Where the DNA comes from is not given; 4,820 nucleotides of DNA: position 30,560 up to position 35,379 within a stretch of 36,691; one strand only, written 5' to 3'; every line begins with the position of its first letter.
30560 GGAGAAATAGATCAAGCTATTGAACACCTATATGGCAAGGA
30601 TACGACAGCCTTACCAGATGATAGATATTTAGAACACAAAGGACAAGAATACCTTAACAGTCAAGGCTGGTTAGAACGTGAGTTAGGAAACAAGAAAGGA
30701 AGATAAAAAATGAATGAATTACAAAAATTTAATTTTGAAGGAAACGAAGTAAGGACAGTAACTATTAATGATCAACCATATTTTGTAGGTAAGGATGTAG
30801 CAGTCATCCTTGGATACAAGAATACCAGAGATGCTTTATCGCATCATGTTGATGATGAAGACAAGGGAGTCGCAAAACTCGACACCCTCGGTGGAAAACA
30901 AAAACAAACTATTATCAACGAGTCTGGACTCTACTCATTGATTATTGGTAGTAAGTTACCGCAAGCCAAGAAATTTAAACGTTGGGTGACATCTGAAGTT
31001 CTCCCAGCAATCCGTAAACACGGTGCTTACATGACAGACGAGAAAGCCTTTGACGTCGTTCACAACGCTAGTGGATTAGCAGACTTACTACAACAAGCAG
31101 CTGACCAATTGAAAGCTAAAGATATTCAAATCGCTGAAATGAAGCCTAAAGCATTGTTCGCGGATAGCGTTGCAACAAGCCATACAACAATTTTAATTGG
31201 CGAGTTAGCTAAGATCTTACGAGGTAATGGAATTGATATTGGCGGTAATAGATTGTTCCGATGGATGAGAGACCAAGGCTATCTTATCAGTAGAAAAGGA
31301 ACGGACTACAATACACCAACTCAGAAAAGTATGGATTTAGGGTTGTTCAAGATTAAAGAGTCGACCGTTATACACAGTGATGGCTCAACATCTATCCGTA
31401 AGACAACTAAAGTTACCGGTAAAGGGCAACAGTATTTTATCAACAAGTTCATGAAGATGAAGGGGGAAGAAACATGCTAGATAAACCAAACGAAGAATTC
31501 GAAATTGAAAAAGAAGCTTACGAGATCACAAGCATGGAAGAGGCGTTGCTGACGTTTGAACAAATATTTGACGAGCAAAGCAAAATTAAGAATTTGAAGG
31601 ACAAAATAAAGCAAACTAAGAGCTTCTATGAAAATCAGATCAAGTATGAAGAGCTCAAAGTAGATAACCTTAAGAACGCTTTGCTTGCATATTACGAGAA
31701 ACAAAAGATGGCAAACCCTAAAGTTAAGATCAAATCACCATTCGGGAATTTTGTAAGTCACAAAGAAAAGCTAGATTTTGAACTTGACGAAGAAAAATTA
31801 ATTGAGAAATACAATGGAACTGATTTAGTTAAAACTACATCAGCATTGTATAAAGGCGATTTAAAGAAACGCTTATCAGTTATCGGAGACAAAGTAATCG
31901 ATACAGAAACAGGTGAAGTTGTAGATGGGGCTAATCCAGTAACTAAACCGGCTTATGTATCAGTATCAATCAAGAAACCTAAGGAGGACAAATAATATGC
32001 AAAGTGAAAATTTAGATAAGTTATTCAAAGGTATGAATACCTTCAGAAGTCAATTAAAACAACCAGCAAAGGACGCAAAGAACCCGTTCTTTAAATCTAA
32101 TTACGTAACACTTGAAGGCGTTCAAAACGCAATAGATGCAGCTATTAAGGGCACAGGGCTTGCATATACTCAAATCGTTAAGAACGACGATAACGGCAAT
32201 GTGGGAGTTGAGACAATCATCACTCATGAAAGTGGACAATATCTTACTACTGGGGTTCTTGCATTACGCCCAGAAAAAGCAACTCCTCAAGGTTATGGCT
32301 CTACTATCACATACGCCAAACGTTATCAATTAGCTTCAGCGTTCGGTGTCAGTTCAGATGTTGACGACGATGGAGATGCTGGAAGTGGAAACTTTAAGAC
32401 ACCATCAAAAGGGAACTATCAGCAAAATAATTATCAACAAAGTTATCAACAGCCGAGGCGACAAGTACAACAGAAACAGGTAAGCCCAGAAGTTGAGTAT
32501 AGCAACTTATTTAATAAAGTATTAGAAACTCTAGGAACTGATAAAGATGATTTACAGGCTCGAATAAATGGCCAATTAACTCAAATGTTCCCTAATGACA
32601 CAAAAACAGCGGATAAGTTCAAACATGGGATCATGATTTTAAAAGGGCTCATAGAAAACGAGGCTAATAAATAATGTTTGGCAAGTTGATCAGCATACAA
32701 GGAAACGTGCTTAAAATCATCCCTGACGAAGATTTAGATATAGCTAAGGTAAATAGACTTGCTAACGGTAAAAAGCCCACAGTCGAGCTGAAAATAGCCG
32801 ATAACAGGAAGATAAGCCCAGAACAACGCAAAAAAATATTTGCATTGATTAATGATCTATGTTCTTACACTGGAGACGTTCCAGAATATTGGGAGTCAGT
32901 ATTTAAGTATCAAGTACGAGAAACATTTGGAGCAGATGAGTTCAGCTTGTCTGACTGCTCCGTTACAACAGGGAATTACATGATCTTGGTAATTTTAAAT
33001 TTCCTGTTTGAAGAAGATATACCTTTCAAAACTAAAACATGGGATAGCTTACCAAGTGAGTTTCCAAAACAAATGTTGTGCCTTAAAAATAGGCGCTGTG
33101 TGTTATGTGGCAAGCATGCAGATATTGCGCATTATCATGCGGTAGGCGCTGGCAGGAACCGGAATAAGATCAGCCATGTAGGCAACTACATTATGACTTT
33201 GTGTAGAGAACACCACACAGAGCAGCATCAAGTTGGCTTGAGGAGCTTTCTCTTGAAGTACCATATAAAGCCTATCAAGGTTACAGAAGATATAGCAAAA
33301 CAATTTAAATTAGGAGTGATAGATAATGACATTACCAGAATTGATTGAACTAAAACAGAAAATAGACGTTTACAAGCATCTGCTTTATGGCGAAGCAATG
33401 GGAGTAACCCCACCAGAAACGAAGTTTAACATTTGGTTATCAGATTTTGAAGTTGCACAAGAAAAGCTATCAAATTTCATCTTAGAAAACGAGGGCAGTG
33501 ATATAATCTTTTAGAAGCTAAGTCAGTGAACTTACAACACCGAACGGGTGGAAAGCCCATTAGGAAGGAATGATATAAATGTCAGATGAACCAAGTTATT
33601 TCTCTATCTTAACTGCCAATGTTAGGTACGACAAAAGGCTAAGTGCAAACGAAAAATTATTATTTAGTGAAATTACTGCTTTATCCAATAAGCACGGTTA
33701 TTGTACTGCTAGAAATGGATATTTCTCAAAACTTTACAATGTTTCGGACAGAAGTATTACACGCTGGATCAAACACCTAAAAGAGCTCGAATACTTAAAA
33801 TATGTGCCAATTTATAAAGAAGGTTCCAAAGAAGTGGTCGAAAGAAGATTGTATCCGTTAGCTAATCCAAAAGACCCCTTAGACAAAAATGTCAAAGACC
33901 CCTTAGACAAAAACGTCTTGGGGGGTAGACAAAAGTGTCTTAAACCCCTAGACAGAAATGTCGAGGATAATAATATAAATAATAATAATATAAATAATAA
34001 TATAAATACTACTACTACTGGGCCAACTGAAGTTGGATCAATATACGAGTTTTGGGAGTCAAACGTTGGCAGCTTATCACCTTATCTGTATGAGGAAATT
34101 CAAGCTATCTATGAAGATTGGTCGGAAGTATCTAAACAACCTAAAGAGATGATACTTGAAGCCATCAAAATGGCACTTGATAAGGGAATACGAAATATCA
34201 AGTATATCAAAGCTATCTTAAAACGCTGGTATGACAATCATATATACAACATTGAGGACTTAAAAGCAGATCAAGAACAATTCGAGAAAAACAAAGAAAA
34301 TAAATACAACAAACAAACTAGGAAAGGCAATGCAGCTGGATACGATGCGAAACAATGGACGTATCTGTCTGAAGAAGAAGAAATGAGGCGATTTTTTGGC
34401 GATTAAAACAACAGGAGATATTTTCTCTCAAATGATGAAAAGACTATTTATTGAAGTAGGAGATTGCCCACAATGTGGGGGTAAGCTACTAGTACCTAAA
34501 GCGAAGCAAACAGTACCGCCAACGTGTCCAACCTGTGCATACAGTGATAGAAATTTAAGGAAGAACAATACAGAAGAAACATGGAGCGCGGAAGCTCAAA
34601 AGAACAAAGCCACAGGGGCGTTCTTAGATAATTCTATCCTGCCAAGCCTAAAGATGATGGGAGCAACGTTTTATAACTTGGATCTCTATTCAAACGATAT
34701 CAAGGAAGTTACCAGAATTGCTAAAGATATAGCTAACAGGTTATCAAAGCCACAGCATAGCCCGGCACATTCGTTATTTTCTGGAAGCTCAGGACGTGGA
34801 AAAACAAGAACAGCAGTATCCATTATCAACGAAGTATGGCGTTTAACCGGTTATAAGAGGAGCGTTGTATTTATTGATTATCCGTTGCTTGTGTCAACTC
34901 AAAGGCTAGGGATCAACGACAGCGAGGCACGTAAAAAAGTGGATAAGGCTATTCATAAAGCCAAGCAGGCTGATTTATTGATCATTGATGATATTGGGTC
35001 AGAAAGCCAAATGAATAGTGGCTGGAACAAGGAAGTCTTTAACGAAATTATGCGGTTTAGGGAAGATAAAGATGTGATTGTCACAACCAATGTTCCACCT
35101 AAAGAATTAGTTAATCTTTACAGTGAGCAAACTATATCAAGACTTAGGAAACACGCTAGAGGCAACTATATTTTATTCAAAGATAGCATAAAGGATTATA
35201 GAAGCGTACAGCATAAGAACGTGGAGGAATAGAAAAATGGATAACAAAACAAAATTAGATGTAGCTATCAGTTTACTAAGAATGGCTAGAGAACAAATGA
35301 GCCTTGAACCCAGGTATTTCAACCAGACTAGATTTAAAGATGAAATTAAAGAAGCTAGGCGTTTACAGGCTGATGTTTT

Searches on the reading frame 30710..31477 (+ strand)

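Call 90: search_protein_families(library=pfam, proteins=[window:30710-31477:+], max_evalue=0.001)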
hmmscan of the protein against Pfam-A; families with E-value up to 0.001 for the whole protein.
window:30710-31477:+ (256 aa): 2 families
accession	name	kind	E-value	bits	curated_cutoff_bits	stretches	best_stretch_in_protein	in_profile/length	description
PF03374.19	ANT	-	6.2e-39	133.1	25.3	1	140-248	3-106/108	Phage antirepressor protein KilAC domain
PF02498.22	Bro-N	-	4.6e-29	101.3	25.6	1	13-99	1-96/96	BRO family, N-terminal domain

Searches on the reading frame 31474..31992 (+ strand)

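Call 90: search_protein_families(library=pfam, proteins=[window:31474-31992:+], max_evalue=0.001)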
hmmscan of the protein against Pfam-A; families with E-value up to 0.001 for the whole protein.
window:31474-31992:+ (173 aa): 1 family
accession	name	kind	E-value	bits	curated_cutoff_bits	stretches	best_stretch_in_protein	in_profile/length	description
PF07352.17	Phage_Mu_Gam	-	2.6e-07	31.1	28.3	1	20-145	3-143/149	Bacteriophage Mu Gam like protein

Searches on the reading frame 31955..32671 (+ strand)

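Call 90: search_protein_families(library=pfam, proteins=[window:31955-32671:+], max_evalue=0.001)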
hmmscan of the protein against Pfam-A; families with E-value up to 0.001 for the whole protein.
window:31955-32671:+ (239 aa): 1 family
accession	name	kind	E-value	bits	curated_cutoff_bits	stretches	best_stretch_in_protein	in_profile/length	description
PF04404.17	ERF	-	5.2e-30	104.9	25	1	25-165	3-143/153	ERF superfamily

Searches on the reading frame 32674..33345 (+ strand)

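Call 90: search_protein_families(library=pfam, proteins=[window:32674-33345:+], max_evalue=0.001)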
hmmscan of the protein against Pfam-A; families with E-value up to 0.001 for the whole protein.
window:32674-33345:+ (224 aa): 2 families
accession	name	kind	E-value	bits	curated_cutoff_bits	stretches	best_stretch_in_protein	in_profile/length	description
PF16784.11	HNHc_6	-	5.5e-60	202.9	26.6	1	20-214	4-204/204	Putative HNHc nuclease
PF06147.18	DUF968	-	2.5e-06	28.1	27.8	1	136-186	95-144/171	Protein of unknown function (DUF968)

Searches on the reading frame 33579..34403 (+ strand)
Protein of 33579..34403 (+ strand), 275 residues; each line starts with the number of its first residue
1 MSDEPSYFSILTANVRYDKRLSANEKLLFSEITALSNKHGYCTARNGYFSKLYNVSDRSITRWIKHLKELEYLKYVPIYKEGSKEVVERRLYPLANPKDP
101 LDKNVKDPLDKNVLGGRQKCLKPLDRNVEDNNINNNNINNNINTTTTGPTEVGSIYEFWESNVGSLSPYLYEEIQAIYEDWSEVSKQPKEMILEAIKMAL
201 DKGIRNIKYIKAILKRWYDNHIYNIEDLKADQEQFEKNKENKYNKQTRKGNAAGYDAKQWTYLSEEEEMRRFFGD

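Call 90: search_protein_families(library=pfam, proteins=[window:33579-34403:+], max_evalue=0.001)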
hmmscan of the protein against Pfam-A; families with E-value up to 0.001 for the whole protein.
window:33579-34403:+ (275 aa): 2 families
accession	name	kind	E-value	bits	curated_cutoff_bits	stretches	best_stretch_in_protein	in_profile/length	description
PF07261.16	DnaB_2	-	1.5e-14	53.9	22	1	157-231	2-73/74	Replication initiation and membrane attachment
PF13730.12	HTH_36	-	8.1e-12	45.2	25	1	20-73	2-55/55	Helix-turn-helix domain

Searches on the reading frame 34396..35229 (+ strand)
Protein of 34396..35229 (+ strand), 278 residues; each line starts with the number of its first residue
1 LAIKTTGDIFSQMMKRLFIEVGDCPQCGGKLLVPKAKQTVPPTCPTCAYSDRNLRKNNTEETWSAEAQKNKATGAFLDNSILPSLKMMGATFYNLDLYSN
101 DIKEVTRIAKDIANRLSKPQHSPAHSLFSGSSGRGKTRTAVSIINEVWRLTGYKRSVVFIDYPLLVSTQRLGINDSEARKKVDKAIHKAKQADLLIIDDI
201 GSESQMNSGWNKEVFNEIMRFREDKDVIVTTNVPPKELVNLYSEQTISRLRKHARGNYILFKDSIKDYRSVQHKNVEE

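Call 90: search_protein_families(library=pfam, proteins=[window:34396-35229:+], max_evalue=0.001)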
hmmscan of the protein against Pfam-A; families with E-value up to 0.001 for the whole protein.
window:34396-35229:+ (278 aa): 5 families
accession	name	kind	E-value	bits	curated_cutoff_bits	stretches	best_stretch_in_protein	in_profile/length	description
PF00308.24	Bac_DnaA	-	4.2e-07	30.7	23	1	108-250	18-155/162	Bacterial DnaA ATPAse domain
PF01695.23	IstB_IS21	-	8.2e-07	29.2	24.1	1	127-238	96-199/238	IstB-like ATP binding protein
PF00004.35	AAA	-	6.8e-06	27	21.2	1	127-234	2-111/131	ATPase family associated with various cellular activities (AAA)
PF24455.1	DUF7571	-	0.00016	22.4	27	1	17-67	38-86/89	Family of unknown function (DUF7571)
PF04851.21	ResIII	-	0.00059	20.2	22.5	0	108-180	15-80/164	Type III restriction enzyme, res subunit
